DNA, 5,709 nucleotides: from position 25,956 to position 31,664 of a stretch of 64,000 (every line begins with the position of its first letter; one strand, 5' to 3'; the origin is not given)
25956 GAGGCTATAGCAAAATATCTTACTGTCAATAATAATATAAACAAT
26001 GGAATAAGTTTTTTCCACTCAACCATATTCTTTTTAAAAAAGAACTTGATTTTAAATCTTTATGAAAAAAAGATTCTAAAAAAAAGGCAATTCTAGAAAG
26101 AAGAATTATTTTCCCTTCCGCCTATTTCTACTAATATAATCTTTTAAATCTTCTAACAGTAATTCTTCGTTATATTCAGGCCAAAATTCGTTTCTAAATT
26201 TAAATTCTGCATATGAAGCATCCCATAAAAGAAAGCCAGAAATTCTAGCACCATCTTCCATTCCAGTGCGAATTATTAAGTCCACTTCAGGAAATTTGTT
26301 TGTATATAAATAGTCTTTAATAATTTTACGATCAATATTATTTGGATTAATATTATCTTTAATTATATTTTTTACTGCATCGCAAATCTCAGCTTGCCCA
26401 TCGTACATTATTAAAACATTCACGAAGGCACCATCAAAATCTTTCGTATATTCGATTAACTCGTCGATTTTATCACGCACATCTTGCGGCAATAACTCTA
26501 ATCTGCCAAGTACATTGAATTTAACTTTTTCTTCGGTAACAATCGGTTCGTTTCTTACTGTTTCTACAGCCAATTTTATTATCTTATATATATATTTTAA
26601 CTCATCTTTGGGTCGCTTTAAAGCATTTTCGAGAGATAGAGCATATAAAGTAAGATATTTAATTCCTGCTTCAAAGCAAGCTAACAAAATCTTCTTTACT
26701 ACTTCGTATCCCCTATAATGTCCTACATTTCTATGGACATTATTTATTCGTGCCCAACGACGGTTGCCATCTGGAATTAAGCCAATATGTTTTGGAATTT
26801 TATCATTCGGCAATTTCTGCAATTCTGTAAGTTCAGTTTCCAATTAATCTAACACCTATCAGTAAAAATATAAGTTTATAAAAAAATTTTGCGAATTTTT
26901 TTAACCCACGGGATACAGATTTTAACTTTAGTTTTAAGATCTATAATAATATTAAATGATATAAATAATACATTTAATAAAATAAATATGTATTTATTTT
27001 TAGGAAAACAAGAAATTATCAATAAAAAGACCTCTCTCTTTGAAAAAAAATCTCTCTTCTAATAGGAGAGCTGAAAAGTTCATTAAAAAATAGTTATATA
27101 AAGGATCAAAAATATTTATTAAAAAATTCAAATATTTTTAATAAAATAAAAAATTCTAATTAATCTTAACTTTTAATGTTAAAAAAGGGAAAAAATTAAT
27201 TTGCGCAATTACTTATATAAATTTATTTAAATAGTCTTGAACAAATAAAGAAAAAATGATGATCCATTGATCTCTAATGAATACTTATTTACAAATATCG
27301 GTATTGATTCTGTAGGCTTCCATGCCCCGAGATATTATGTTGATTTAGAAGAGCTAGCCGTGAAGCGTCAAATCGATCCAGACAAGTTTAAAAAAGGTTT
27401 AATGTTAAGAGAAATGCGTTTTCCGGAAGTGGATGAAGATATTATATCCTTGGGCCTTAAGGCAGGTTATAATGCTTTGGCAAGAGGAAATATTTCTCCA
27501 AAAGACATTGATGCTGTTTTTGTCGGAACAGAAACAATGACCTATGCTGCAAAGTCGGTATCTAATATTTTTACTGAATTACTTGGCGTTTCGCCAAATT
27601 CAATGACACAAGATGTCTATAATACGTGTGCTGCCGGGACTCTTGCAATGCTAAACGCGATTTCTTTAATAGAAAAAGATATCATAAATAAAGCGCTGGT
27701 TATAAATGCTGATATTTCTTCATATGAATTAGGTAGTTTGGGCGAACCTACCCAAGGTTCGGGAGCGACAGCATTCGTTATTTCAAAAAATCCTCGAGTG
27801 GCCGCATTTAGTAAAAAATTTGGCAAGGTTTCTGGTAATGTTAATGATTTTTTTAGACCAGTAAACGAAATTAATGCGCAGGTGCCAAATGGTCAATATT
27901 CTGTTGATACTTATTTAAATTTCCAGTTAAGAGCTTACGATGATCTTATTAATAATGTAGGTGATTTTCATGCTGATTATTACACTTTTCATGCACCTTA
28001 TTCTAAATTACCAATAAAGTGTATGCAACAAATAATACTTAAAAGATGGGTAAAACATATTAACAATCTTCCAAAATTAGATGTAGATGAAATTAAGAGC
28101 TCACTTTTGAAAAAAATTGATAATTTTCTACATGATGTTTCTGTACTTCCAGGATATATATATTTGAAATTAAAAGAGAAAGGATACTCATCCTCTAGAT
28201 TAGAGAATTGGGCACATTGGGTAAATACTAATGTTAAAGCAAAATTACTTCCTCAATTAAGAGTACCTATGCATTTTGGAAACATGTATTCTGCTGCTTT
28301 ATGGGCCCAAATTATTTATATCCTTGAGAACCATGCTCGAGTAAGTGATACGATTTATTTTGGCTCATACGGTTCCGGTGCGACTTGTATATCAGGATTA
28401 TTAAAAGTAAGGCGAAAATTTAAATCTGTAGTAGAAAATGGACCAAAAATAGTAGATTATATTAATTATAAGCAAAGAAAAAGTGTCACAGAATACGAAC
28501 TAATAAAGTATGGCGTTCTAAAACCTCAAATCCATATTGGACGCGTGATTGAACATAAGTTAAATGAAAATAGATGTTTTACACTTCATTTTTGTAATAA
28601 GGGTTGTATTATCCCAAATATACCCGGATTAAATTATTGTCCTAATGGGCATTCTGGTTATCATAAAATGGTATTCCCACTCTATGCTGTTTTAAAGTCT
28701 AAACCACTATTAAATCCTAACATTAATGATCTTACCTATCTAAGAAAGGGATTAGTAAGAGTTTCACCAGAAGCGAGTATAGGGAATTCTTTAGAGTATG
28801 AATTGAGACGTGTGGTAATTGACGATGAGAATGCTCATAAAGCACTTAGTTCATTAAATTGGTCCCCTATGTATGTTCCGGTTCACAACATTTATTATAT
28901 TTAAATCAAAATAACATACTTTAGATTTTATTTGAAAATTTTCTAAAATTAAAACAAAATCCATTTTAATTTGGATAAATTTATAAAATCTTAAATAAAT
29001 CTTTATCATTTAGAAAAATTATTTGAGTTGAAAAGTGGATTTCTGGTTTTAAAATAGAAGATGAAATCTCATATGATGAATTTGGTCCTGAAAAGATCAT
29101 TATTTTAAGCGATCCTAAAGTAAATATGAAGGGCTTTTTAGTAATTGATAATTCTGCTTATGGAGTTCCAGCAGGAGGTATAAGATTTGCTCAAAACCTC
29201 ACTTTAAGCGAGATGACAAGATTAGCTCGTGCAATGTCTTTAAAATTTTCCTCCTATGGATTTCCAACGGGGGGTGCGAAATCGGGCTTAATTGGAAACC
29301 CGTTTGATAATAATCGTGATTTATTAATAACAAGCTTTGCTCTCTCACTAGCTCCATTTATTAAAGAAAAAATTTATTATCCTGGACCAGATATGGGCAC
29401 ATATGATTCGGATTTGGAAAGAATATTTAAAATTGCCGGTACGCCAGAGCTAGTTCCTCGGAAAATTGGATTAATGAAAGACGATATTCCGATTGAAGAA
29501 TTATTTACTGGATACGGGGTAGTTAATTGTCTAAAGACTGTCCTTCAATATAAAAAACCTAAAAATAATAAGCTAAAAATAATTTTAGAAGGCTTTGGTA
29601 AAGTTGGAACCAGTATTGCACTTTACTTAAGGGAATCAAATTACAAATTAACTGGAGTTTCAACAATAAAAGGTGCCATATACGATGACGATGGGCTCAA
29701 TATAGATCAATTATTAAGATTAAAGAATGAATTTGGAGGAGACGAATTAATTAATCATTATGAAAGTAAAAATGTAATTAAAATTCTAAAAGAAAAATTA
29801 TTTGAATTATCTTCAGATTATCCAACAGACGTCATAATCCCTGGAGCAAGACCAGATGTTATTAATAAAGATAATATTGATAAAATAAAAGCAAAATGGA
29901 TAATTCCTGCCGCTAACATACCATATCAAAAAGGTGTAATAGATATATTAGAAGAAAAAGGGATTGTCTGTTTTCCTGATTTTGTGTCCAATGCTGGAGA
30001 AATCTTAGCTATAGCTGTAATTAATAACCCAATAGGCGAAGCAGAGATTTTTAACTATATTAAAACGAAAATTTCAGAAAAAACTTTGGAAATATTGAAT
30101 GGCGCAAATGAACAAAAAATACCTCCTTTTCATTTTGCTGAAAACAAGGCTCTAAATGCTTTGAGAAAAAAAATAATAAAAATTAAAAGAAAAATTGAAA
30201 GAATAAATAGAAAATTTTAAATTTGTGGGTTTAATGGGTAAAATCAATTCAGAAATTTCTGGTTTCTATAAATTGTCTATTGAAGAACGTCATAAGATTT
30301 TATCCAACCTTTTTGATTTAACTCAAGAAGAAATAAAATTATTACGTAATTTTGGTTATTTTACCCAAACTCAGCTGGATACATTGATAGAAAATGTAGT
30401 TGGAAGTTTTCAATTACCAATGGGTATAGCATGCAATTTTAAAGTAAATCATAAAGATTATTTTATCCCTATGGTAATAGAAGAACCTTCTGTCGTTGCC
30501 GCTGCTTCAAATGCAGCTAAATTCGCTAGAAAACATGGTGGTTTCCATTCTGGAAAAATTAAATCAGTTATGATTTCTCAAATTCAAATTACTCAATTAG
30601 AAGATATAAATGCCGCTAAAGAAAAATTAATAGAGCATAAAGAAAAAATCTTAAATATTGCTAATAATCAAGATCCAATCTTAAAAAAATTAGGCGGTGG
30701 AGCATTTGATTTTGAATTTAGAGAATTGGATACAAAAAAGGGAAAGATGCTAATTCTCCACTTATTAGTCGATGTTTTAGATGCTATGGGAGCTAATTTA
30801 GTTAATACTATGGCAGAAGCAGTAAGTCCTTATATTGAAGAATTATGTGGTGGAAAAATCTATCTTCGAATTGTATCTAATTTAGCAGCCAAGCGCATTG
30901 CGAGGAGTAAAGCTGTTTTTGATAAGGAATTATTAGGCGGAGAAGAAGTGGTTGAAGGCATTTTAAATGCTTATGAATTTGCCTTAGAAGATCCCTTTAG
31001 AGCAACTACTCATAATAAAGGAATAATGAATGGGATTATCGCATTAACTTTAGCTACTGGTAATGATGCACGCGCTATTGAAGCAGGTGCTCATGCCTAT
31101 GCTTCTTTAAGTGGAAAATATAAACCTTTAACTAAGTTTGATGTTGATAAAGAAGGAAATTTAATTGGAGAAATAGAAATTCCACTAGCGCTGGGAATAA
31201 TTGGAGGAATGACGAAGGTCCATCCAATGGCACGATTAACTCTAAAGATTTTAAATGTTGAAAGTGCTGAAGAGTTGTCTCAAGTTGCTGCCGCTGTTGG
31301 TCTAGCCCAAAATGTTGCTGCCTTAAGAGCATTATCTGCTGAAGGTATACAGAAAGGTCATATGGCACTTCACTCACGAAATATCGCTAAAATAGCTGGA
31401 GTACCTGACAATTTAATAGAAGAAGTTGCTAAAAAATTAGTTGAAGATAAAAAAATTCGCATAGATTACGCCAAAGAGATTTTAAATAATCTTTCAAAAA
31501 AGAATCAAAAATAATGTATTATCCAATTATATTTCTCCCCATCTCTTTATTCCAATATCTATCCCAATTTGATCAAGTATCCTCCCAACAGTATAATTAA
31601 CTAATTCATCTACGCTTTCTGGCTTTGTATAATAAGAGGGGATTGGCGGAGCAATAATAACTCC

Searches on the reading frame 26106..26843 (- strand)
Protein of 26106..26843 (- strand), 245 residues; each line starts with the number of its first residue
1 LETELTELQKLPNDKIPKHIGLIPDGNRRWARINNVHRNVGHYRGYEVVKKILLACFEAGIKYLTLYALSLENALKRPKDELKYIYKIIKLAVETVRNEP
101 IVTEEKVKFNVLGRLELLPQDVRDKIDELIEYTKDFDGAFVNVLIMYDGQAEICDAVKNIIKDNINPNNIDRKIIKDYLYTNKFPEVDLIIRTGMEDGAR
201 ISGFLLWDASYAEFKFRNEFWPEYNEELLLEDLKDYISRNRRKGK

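Call 50: search_protein_families(library=pfam, proteins=[window:26106-26843:-], max_evalue=0.001)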
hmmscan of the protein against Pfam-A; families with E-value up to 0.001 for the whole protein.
window:26106-26843:- (245 aa): 1 family
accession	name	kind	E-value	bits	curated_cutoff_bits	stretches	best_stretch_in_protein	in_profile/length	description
PF01255.24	Prenyltransf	-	4.1e-62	210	27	1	23-244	1-219/219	Putative undecaprenyl diphosphate synthase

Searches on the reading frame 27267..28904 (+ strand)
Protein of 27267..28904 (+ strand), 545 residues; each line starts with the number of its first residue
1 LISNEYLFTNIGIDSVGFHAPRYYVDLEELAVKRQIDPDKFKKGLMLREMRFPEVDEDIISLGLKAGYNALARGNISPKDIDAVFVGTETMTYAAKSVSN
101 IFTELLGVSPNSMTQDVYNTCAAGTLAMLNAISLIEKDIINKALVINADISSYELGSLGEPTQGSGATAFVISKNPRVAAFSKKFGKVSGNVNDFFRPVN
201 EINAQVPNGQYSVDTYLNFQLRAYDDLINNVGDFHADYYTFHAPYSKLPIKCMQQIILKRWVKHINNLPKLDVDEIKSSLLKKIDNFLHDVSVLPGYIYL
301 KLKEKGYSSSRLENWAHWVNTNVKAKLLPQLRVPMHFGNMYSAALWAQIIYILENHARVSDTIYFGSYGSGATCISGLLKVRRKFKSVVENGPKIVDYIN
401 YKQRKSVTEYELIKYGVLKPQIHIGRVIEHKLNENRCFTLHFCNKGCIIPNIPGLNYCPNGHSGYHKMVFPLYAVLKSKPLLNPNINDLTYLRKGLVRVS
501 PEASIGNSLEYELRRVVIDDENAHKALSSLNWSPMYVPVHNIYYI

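Call 50: search_protein_families(library=pfam, proteins=[window:27267-28904:+], max_evalue=0.001)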
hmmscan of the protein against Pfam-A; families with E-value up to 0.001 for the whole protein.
window:27267-28904:+ (545 aa): 4 families
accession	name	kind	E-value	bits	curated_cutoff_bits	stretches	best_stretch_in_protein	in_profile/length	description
PF01154.23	HMG_CoA_synt_N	-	3e-19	70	25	1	10-174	4-171/174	Hydroxymethylglutaryl-coenzyme A synthase N terminal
PF08540.16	HMG_CoA_synt_C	-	2.6e-10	40.9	25.1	1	191-381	14-201/280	Hydroxymethylglutaryl-coenzyme A synthase C terminal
PF00108.29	Thiolase_N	-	3.8e-05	23.6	26.4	1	59-138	23-102/260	Thiolase, N-terminal domain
PF08545.16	ACP_syn_III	-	0.00019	21.7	24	1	116-175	2-64/80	3-Oxoacyl-[acyl-carrier-protein (ACP)] synthase III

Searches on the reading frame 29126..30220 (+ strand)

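Call 98: search_protein_families(library=pfam, proteins=[window:29126-30220:+], max_evalue=0.0001)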
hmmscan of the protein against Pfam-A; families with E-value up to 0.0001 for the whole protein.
window:29126-30220:+ (364 aa): 2 families
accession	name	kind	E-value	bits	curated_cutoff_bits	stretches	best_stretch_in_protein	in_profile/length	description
PF00208.27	ELFV_dehydrog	-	1.4e-35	123.6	23.4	1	125-295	7-176/241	Glutamate/Leucine/Phenylalanine/Valine dehydrogenase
PF02812.23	ELFV_dehydrog_N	-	2.1e-15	57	25.3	1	2-101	22-124/129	Glu/Leu/Phe/Val dehydrogenase, dimerisation domain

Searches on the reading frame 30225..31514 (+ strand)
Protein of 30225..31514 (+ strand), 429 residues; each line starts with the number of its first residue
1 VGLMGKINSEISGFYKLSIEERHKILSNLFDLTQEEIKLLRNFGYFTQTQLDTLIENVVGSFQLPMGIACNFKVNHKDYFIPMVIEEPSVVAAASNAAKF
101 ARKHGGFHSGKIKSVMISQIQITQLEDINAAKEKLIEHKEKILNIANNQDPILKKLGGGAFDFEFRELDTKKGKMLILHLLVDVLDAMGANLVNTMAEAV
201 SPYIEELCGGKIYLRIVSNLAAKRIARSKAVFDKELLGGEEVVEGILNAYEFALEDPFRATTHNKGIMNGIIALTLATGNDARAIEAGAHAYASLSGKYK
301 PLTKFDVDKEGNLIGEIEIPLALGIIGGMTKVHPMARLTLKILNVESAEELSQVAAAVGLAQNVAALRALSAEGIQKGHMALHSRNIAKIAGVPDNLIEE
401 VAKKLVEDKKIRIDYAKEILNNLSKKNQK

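Call 98: search_protein_families(library=pfam, proteins=[window:30225-31514:+], max_evalue=0.0001)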
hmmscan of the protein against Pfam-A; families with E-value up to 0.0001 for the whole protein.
window:30225-31514:+ (429 aa): 1 family
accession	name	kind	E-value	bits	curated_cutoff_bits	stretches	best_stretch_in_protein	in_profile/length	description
PF00368.23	HMG-CoA_red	-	2.2e-107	359.7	27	1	19-383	2-367/368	Hydroxymethylglutaryl-coenzyme A reductase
